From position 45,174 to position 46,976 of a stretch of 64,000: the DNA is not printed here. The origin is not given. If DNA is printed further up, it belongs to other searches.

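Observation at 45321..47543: PAS-PAS-cyclase with substitutions at transition-state residues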

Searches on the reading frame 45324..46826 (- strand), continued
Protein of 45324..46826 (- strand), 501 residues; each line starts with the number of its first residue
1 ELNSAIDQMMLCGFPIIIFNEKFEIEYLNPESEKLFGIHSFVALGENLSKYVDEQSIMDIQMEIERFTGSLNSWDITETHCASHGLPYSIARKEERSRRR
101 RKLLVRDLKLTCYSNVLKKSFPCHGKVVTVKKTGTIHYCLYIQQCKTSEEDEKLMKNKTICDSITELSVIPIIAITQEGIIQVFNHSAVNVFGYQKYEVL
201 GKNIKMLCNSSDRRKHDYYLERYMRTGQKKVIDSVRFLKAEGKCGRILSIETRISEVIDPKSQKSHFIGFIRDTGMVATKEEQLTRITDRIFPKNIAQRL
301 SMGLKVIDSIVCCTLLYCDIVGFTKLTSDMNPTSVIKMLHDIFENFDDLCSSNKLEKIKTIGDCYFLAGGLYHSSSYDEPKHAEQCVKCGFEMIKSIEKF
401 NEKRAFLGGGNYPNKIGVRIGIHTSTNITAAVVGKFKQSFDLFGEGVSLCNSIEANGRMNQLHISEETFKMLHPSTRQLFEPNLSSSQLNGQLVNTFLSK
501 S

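Call 34: list_cluster_members(proteins=[P0195, P0215, P0238, P0175, P0209, P0217, P0244, P0236, P0249, P0270])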
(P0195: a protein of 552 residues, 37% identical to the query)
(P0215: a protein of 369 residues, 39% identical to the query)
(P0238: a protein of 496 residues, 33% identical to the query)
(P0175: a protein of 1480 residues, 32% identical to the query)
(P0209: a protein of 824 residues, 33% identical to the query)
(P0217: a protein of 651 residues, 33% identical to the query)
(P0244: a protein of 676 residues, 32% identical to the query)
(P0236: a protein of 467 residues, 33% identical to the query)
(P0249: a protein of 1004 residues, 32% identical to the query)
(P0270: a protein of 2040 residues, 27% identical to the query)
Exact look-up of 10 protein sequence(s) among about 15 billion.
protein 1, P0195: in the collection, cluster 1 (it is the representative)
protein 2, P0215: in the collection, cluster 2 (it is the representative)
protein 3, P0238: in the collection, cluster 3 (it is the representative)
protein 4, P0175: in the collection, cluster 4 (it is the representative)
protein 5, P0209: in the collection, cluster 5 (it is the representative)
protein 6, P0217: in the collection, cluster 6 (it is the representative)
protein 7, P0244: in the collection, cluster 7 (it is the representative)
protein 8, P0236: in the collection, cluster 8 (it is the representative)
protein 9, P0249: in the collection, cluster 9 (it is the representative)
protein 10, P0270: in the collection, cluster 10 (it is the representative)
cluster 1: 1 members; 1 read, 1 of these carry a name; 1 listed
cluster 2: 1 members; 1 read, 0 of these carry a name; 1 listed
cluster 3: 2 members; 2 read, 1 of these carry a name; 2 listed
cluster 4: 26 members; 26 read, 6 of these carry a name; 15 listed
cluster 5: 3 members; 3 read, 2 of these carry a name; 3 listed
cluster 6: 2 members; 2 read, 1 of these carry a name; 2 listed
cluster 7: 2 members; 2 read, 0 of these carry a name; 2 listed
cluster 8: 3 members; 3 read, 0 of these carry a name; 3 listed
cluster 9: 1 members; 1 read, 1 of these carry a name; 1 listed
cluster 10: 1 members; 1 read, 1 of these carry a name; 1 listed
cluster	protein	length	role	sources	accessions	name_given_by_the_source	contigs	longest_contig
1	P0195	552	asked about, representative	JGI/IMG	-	PAS domain S-box-containing protein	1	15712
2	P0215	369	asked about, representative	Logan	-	-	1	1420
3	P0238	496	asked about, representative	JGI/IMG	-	-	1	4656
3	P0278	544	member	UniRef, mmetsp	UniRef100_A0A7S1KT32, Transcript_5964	Guanylate cyclase n=1 Tax=Percolomonas cosmopolitus TaxID=63605 RepID=A0A7S1KT32_9EUKA | Transcript_5964/g.22639 ORF Transcript_5964/g.22639 Transcript_5964/m.22639 type:complete ...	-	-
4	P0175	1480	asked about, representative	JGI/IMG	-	-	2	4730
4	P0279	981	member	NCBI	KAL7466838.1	hypothetical protein ACHAXS_012367 [Conticribra weissflogii]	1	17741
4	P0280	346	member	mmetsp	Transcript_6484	Transcript_6484/g.13537 ORF Transcript_6484/g.13537 Transcript_6484/m.13537 type:complete ...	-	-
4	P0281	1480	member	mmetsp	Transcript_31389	Transcript_31389/g.64527 ORF Transcript_31389/g.64527 Transcript_31389/m.64527 ...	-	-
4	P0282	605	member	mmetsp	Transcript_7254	Transcript_7254/g.15496 ORF Transcript_7254/g.15496 Transcript_7254/m.15496 type:complete ...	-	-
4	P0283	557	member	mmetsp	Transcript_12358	Transcript_12358/g.25130 ORF Transcript_12358/g.25130 Transcript_12358/m.25130 ...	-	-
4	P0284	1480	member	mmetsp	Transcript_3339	Transcript_3339/g.6421 ORF Transcript_3339/g.6421 Transcript_3339/m.6421 type:complete ...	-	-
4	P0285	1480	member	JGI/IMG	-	-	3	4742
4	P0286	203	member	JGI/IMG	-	-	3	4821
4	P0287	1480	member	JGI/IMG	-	-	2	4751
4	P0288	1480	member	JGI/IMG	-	-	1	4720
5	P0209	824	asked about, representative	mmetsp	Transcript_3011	Transcript_3011/g.6106 ORF Transcript_3011/g.6106 Transcript_3011/m.6106 type:complete ...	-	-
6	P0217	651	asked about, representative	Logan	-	-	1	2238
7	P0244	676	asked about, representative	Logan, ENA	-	-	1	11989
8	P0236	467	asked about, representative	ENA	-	-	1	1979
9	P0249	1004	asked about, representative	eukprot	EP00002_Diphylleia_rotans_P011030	TRINITY_DN218_c0_g1_i1.p1 TRINITY_DN218_c0_g1~~TRINITY_DN218_c0_g1_i1.p1 ORF ...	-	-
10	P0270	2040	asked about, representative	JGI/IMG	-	PAS domain S-box-containing protein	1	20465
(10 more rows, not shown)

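Call 36: find_encoding_contigs(protein=P0232, flank=10000, max_places=3)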
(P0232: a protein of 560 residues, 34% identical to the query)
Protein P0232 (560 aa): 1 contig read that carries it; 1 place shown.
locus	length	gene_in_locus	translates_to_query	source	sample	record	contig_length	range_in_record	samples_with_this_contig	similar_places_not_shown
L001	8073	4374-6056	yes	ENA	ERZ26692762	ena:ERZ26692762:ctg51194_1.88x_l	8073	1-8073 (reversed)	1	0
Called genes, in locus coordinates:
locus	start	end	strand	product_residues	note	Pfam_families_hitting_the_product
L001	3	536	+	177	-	?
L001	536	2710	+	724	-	PF00989:PAS, PF08448:PAS_4 (weak), PF00989:PAS, PF13188:PAS_8 (weak), PF13426:PAS_9, PF00211:Guanylate_cyc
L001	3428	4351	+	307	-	PF00989:PAS, PF13188:PAS_8 (faint), PF13426:PAS_9, PF00989:PAS, PF08448:PAS_4 (weak)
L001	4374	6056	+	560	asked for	PF00989:PAS (weak), PF08448:PAS_4 (faint), PF13426:PAS_9, PF00989:PAS (weak), PF00211:Guanylate_cyc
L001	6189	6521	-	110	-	PF00617:RasGEF (weak)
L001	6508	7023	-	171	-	PF00617:RasGEF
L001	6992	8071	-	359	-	?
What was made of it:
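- Tried and rejected: The ENA contig L001 holds two family members in tandem, both without NxxxR (call 36).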
